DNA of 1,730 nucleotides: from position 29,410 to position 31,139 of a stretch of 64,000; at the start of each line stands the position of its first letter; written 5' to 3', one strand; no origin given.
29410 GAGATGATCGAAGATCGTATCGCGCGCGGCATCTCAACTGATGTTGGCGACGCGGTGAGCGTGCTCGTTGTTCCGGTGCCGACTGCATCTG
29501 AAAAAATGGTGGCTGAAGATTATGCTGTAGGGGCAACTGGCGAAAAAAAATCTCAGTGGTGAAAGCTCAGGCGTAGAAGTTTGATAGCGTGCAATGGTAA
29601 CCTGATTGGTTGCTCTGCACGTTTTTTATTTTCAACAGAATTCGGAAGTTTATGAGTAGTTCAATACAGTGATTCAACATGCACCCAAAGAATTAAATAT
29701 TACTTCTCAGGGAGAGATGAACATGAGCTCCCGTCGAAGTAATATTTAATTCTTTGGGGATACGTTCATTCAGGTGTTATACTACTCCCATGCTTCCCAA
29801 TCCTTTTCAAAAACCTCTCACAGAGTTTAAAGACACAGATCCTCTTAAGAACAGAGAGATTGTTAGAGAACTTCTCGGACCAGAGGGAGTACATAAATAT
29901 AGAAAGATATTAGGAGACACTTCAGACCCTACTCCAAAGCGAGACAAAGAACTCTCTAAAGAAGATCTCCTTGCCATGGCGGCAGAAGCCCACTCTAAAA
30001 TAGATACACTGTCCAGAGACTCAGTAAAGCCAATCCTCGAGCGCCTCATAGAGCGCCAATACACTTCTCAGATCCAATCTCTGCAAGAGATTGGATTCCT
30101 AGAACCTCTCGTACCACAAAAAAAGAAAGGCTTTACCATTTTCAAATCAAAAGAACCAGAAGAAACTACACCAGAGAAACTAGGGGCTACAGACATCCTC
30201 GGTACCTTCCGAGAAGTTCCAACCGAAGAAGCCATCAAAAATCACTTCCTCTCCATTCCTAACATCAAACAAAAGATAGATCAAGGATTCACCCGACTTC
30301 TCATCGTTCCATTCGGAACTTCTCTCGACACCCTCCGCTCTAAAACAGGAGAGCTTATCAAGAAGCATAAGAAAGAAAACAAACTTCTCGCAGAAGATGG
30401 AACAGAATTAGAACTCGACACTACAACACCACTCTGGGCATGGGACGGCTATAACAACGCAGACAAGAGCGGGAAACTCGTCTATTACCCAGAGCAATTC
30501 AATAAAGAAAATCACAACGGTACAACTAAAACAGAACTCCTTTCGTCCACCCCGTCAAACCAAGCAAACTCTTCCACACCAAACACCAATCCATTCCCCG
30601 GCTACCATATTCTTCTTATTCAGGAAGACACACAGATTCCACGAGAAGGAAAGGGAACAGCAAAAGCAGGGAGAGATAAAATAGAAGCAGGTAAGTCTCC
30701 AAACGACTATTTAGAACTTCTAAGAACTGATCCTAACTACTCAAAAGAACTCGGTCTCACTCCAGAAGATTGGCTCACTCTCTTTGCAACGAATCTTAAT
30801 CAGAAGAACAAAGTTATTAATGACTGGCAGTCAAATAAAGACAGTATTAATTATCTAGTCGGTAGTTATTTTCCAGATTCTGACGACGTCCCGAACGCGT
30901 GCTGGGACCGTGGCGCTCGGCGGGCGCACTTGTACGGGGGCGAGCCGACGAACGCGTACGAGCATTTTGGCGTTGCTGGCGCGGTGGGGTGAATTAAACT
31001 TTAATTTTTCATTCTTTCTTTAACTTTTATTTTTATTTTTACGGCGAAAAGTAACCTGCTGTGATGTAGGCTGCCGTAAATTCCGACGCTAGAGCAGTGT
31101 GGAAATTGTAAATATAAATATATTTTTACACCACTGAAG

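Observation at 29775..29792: Extended -10 box placed exactly 6 nt upstream of the conserved ATG: leaderless mRNA with an upstream DNA palindrome?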

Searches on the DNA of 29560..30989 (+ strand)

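Call 48: search_rna_families(sources=[L019], threshold=evalue, max_evalue=1, show_alignments=2)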
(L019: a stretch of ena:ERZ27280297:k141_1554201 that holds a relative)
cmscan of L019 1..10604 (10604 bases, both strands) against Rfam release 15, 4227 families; matches with E-value up to 1: 1.
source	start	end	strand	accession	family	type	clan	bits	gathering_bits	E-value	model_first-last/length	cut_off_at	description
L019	2043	2170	+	RF00623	P1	Gene;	-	23.8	100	0.26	1-180/180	no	Pseudomonas sRNA P1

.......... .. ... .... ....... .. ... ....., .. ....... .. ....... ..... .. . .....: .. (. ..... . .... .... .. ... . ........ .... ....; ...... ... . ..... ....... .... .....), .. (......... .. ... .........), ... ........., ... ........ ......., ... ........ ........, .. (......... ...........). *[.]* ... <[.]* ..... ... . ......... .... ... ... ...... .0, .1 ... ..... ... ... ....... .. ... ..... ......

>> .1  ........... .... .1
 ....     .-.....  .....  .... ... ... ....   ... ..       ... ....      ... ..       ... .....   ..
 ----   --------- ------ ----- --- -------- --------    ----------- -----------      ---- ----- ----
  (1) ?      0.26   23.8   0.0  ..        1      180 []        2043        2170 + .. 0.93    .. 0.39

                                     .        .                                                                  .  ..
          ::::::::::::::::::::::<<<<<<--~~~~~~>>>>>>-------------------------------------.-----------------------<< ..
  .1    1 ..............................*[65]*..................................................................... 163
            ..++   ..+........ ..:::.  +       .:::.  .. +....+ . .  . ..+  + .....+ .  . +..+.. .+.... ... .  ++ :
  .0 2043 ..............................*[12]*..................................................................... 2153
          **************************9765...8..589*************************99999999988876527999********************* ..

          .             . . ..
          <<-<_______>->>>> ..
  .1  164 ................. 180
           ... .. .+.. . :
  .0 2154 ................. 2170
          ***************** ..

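Call 49: search_rna_families(source=window, start=29560, end=29960, threshold=evalue, max_evalue=10, show_alignments=2)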
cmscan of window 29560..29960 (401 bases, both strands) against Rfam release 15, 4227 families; matches with E-value up to 10: 10.
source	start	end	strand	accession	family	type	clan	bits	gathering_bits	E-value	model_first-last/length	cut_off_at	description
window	29687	29758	+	RF03445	mir-7552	Gene; miRNA;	-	30.9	59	0.003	1-63/63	no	mir-7552 microRNA precursor family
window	29682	29759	+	RF03225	mir-2763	Gene; miRNA;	-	26.1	50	0.0031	9-75/83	no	mir-2763 microRNA precursor family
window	29687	29755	+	RF03208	mir-1781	Gene; miRNA;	-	20.7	68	0.18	1-86/86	no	mir-1781 microRNA precursor family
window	29684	29758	-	RF04209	MIR7533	Gene; miRNA;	-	19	230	0.14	42-208/249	no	MIR7533 microRNA precursor family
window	29690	29752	-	RF00732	mir-305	Gene; miRNA;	-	17.2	66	0.59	1-73/73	no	mir-305 microRNA precursor family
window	29791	29829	-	RF02572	babR_5UTR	Cis-reg;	-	16.1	93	5.3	1-134/134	no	Brucella babR 5'UTR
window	29608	29710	-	RF02120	FTX_2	Gene; lncRNA;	-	15.5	48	1.4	1-97/97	no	FTX transcript, XIST regulator conserved region 2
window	29735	29834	+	RF02120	FTX_2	Gene; lncRNA;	-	14.8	48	2.1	1-97/97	no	FTX transcript, XIST regulator conserved region 2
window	29913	29960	-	RF03257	mir-4427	Gene; miRNA;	-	13.9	86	6.5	20-68/68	5'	mir-4427 microRNA precursor family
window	29564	29634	+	RF01697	Chlorobi-RRM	Cis-reg;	-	13.5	45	6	1-73/73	no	Chlorobi-RRM RNA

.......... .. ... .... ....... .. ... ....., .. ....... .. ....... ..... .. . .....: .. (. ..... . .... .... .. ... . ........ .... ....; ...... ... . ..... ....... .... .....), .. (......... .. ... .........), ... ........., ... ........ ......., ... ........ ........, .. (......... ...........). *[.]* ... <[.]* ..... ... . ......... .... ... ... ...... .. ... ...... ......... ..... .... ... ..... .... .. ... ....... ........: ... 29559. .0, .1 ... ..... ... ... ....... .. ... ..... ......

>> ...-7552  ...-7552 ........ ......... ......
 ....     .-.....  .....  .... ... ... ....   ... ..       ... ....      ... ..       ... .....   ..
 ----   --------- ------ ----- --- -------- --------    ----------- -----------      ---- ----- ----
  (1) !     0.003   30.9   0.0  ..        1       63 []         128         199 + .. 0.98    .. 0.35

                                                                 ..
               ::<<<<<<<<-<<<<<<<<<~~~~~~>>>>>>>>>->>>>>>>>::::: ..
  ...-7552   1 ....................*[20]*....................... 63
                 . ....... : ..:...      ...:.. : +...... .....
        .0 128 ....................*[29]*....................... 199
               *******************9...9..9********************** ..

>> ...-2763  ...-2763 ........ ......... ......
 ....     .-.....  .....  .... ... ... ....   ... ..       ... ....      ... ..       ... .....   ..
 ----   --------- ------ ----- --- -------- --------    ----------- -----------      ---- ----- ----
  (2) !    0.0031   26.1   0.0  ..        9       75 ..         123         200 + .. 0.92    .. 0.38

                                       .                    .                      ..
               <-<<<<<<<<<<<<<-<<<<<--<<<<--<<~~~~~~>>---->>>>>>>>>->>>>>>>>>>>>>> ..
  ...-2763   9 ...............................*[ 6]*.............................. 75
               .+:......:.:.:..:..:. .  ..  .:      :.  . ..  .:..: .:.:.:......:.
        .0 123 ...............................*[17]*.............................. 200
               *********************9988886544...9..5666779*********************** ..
